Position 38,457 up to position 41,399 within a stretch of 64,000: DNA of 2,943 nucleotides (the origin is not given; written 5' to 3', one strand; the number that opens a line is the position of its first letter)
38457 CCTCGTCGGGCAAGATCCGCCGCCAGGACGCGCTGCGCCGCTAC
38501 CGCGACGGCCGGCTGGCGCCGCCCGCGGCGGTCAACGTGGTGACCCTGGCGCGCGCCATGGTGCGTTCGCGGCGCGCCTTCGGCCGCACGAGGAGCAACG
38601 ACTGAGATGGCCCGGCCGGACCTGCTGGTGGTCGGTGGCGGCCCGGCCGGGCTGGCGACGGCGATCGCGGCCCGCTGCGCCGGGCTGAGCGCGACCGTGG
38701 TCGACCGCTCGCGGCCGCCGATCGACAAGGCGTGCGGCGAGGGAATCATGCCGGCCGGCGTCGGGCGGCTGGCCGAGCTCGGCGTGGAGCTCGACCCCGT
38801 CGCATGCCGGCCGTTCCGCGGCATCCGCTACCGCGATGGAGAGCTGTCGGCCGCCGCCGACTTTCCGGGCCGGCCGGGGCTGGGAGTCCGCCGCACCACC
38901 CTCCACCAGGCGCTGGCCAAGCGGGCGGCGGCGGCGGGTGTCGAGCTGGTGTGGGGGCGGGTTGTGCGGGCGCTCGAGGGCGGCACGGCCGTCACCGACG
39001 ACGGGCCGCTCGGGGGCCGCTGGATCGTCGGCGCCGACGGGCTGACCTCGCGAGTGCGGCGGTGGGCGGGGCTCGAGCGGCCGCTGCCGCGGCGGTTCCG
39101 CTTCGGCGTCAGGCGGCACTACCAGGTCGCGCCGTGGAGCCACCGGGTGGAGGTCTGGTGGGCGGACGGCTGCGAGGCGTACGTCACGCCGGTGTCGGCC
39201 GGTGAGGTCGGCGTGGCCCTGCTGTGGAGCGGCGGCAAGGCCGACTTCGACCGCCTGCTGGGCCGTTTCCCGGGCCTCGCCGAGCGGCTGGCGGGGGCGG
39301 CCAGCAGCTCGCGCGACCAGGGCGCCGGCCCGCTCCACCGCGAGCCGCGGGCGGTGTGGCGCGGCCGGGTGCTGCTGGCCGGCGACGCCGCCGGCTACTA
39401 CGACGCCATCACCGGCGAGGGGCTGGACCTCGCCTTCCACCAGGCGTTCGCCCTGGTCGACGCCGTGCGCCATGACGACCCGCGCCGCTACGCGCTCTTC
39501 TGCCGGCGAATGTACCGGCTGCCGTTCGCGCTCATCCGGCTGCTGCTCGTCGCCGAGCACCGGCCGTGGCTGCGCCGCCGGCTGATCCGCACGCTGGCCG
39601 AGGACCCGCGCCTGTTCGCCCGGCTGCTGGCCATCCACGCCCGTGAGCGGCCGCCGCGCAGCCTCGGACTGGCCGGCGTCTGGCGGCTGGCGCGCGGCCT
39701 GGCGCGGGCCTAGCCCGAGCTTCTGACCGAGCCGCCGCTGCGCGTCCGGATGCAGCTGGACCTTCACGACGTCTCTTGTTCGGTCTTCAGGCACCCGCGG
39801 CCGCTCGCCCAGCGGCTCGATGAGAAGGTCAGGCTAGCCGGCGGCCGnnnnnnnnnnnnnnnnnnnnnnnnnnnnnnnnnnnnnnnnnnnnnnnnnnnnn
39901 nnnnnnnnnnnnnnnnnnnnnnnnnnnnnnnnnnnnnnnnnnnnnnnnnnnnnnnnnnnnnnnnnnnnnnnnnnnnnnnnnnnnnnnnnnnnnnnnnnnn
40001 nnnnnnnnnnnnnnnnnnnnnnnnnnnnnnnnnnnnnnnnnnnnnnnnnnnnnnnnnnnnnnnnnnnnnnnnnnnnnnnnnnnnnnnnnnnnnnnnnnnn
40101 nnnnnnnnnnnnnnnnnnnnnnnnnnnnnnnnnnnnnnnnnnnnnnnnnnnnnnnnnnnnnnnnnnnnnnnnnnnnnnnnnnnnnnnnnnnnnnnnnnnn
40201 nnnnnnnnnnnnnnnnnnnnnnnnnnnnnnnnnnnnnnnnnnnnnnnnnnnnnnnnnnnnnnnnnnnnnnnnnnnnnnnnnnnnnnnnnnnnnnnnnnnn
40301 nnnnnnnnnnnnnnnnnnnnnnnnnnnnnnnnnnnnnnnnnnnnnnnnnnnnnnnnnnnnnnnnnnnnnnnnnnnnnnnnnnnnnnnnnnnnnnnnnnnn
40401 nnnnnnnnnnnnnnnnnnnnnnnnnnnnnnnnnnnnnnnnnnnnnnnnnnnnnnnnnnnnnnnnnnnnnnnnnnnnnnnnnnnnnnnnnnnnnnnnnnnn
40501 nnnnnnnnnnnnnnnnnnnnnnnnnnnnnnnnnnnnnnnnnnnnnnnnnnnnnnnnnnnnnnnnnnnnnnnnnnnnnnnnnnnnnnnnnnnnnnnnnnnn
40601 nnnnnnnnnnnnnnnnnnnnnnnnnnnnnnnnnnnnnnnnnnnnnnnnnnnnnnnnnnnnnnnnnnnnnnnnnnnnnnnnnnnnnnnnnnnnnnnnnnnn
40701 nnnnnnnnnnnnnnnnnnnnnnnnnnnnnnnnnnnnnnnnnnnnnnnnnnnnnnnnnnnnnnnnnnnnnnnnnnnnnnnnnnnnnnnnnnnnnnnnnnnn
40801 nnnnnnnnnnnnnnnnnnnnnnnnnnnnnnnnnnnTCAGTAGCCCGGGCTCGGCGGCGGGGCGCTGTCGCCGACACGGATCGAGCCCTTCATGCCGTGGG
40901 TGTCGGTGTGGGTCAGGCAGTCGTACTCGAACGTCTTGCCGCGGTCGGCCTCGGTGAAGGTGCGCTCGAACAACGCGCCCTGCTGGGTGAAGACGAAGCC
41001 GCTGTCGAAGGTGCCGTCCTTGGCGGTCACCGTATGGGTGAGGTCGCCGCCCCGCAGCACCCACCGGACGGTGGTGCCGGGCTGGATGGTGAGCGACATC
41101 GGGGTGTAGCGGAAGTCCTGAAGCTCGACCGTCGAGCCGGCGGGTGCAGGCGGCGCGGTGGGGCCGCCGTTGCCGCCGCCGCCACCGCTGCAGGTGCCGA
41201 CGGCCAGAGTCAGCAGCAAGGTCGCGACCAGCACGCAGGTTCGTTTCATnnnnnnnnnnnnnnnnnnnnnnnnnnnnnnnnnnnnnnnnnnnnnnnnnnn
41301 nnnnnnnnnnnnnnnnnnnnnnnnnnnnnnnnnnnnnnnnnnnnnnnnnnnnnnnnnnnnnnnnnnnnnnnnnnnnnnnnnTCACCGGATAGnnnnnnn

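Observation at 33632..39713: Translationally coupled type III PKS operon: PKS, ICMT methyltransferase, ACP, kinase, FAAL, flavin monooxygenase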

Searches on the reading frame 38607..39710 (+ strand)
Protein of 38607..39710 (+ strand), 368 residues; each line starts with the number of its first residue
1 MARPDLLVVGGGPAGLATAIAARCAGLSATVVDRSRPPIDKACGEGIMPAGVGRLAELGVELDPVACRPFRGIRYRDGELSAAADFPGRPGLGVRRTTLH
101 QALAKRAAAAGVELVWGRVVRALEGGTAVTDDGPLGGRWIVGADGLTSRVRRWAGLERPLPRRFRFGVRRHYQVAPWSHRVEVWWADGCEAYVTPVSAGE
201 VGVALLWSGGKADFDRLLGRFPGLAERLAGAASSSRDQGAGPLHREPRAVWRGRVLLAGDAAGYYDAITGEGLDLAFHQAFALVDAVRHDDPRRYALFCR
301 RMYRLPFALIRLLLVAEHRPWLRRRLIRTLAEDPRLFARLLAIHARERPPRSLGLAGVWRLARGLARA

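Call 5: search_protein_families(library=pfam, proteins=[window:38607-39710:+])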
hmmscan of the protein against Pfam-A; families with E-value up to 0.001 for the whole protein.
seq(368 aa): 10 families
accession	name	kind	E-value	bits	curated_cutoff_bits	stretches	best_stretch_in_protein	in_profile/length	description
PF01494.25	FAD_binding_3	-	4.4e-16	59.5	22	1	5-166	3-180/349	FAD binding domain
PF01266.30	DAO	-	6.8e-07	29.6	27.9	1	5-37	1-34/353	FAD dependent oxidoreductase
PF00070.33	Pyr_redox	-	2.9e-06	28.1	22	1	6-62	2-57/82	Pyridine nucleotide-disulphide oxidoreductase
PF07992.20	Pyr_redox_2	-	3.3e-05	23.9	26.1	1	5-35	2-33/291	Pyridine nucleotide-disulphide oxidoreductase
PF05834.18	Lycopene_cycl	-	5.8e-05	22.8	23.4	0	5-35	1-33/380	Lycopene cyclase protein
PF00890.30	FAD_binding_2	-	0.00024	20.8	20.4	1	5-37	1-33/414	FAD binding domain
PF03486.20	HI0933_like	-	0.00028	20.9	50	1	5-54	2-46/244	HI0933-like protein Rossmann domain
PF12831.13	FAD_oxidored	-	0.00034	20.5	27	1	5-35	1-31/416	FAD dependent oxidoreductase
PF13738.12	Pyr_redox_3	-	0.0004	20.2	30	1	7-35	1-30/305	Pyridine nucleotide-disulphide oxidoreductase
PF13450.12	NAD_binding_8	-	0.00092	19.9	21.9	0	8-35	1-28/68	NAD(P)-binding Rossmann-like domain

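Call 6: search_protein_families(library=ncbifam, proteins=[window:38607-39710:+])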
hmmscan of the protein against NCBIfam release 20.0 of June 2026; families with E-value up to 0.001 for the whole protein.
seq(368 aa): 44 families (the best 25 are shown)
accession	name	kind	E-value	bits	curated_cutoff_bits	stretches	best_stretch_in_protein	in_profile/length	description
TIGR02032.1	GG-red-SF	subfamily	1e-29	104.2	158.8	1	5-278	2-288/297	geranylgeranyl reductase family protein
NF005313.0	PRK06847.1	subfamily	4.2e-17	62.1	372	1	5-296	6-325/375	hypothetical protein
NF049967.1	QhpG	equivalog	1.4e-14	53.8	240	1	7-147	2-141/423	flavin-dependent monooxygenase QhpG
NF033145.1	rif_monoox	equivalog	1.7e-11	43.7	800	1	5-159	2-165/472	rifampin monooxygenase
NF045655.1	MkRedMenJ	equivalog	4.1e-11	42.4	700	1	4-176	5-187/406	menaquinone reductase MenJ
TIGR01988.1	Ubi-OHases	subfamily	2.5e-10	39.8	224.65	1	5-157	1-174/387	ubiquinone biosynthesis hydroxylase, UbiH/UbiF/VisC/COQ6 family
NF005599.0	PRK07333.1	equivalog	3.5e-10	39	549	0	94-157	119-187/414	ubiquinone biosynthesis hydroxylase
NF005788.0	PRK07608.1-3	equivalog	3.2e-09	36.1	478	1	130-289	148-315/388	UbiH/UbiF family hydroxylase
TIGR02023.1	BchP-ChlP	subfamily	3.9e-09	36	343.3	1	5-278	2-289/388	geranylgeranyl diphosphate reductase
NF004832.0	PRK06184.1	subfamily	1.4e-08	34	476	1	4-156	7-179/506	hypothetical protein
NF005303.0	PRK06834.1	subfamily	1.4e-08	33.8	625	1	2-157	2-165/488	hypothetical protein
NF005691.0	PRK07494.1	equivalog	5.8e-08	31.7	459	1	4-41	9-46/404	UbiH/UbiF family hydroxylase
NF005720.0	PRK07538.1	subfamily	1.3e-07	30.9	400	1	5-61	4-60/418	hypothetical protein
TIGR02028.1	ChlP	equivalog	3.5e-07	29.3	505.3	0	7-121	4-117/398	geranylgeranyl reductase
NF005951.1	PRK08020.1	equivalog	4.1e-07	29.1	590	1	5-156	4-174/388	3-demethoxyubiquinol 3-hydroxylase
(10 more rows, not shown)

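Call 26: search_solved_structures(query=window:38607-39710:+, max_evalue=0.001)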
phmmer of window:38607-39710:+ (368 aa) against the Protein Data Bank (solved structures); distinct sequences matched with E-value up to 0.001: 33.
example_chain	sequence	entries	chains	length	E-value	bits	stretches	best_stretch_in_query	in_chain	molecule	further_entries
8gsm_G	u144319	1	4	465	8.8e-09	38.2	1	7-164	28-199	4-hydroxybenzoate decarboxylase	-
5vqb_A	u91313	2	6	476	7.8e-08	35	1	5-159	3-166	Rifampin monooxygenase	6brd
4k2x_A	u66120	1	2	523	1.5e-07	34.1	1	3-166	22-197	Polyketide oxygenase/hydroxylase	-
5kow_A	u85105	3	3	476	2.9e-07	33.1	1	5-159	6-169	Pentachlorophenol 4-monooxygenase | Putative rifampin monooxygenase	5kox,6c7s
4bk2_A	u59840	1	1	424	3.8e-07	32.8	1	6-161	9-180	PROBABLE SALICYLATE MONOOXYGENASE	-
4bk3_A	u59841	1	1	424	3.9e-07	32.7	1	6-161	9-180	PROBABLE SALICYLATE MONOOXYGENASE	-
4bjy_A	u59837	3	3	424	4e-07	32.7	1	6-161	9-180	PROBABLE SALICYLATE MONOOXYGENASE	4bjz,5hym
4bk1_A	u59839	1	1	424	4.8e-07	32.5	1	6-161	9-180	PROBABLE SALICYLATE MONOOXYGENASE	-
7yj0_A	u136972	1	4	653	1.2e-06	31.1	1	3-102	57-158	VibO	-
3oz2_A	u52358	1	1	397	2.1e-06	30.4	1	4-279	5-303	Digeranylgeranylglycerophospholipid reductase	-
3all_A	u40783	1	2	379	2.6e-06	30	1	8-285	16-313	2-methyl-3-hydroxypyridine-5-carboxylic acid oxygenase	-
3alj_A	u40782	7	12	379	3.6e-06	29.6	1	8-285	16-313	2-methyl-3-hydroxypyridine-5-carboxylic acid oxygenase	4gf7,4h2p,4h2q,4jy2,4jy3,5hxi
4h2n_A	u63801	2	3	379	3.6e-06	29.6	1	8-286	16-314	2-methyl-3-hydroxypyridine-5-carboxylic acid oxygenase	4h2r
3alm_A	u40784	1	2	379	3.7e-06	29.5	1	8-285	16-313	2-methyl-3-hydroxypyridine-5-carboxylic acid oxygenase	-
3gmb_A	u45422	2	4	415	4.8e-06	29.1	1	8-286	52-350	2-methyl-3-hydroxypyridine-5-carboxylic acid oxygenase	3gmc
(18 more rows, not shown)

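Call 40: search_dna_similar(query=window:38607-39710:+, collection=plasmids, mode=protein, max_rows=15)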
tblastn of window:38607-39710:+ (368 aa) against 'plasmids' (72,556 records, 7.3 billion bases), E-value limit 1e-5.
Records with a match: 3; places in all: 4; records where one place covers at least 80% of the query: 3.
Best place of each record, by identity: <60% 3.
By first word of the organism name: Streptomyces 2; Nonomuraea 1.
By predicted mobility (MOB-suite, as given by PLSDB): non-mobilizable 3.
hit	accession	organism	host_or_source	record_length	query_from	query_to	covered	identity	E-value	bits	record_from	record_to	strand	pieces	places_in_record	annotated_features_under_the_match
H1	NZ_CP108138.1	Streptomyces sp. NBC_00184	-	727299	26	355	90%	46.4%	7e-43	166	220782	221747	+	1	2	FAD-dependent monooxygenase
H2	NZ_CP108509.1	Streptomyces sp. NBC_01237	-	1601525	27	345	87%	44.2%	2e-47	179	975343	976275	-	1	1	none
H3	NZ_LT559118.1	Nonomuraea gerenzanensis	-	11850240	18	337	87%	26.3%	3e-8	63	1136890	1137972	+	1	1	none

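Call 42: get_annotated_region(hit=H1, flank=5000)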
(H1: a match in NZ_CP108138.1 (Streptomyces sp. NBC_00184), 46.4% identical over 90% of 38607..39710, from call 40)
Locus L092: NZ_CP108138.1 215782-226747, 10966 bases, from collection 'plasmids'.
description: Streptomyces sp. NBC_00184 plasmid unnamed1, complete sequence
organism: Streptomyces sp. NBC_00184 (NCBI taxid 2975673)
taxonomy: Bacteria; Actinomycetota; Actinomycetes; Kitasatosporales; Streptomycetaceae; Streptomyces; Streptomyces sp. NBC 00184
host: -; source: -; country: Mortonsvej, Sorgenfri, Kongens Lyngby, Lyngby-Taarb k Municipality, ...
typing (MOB-suite, as given by PLSDB): non-mobilizable
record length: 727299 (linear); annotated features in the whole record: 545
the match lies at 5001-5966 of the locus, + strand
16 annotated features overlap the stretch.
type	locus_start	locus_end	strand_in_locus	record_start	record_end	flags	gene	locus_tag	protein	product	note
CDS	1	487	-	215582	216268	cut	-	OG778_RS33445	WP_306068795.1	ribonuclease H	-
CDS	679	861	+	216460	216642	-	-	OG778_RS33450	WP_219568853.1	DUF6381 family protein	-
CDS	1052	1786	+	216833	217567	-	-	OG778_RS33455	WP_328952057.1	SDR family oxidoreductase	-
CDS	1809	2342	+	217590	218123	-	-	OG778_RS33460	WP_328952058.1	HAD domain-containing protein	-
CDS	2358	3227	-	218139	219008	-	-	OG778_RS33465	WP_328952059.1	UbiA family prenyltransferase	-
CDS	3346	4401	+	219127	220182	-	-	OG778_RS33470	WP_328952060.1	3-oxoacyl-[acyl-carrier-protein] synthase III C-terminal domain-containing protein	-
CDS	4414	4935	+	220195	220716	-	-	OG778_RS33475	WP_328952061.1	isoprenylcysteine carboxylmethyltransferase family protein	GO:0006481 - C-terminal protein methylation [Evidence IEA]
CDS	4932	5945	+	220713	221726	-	-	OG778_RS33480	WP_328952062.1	FAD-dependent monooxygenase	-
CDS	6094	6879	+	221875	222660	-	-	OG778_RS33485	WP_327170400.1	SAM-dependent methyltransferase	-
CDS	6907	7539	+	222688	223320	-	-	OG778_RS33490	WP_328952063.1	class I SAM-dependent methyltransferase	-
CDS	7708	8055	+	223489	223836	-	-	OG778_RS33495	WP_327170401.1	DoxX family protein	-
CDS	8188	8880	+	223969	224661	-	-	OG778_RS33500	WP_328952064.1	hypothetical protein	-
CDS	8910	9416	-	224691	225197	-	-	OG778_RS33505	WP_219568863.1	MarR family transcriptional regulator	-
CDS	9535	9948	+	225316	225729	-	-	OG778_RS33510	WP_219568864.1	organic hydroperoxide resistance protein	-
CDS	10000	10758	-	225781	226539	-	-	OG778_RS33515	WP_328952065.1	IclR family transcriptional regulator C-terminal domain-containing protein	-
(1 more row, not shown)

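Call 43: get_annotated_region(hit=H2, flank=5000)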
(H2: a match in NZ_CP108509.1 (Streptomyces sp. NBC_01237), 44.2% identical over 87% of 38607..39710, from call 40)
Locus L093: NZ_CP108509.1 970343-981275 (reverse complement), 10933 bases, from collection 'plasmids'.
description: Streptomyces sp. NBC_01237 plasmid unnamed1
organism: Streptomyces sp. NBC_01237 (NCBI taxid 2903790)
taxonomy: Bacteria; Actinomycetota; Actinomycetes; Kitasatosporales; Streptomycetaceae; Streptomyces; Streptomyces sp. NBC 01237
host: -; source: -; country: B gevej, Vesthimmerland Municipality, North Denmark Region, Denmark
typing (MOB-suite, as given by PLSDB): non-mobilizable
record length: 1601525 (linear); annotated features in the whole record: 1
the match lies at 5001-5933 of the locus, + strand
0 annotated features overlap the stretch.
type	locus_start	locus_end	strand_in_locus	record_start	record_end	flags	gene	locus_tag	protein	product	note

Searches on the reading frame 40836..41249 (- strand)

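Call 31: search_protein_families(library=pfam, proteins=[window:40836-41249:-], max_evalue=0.001)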
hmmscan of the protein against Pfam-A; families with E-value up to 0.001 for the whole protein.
window:40836-41249:- (137 aa): 1 family
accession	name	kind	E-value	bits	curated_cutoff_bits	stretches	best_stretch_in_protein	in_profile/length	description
PF00127.26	Copper-bind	-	0.00013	22.8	21.2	1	41-126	7-98/99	Copper binding proteins, plastocyanin/azurin family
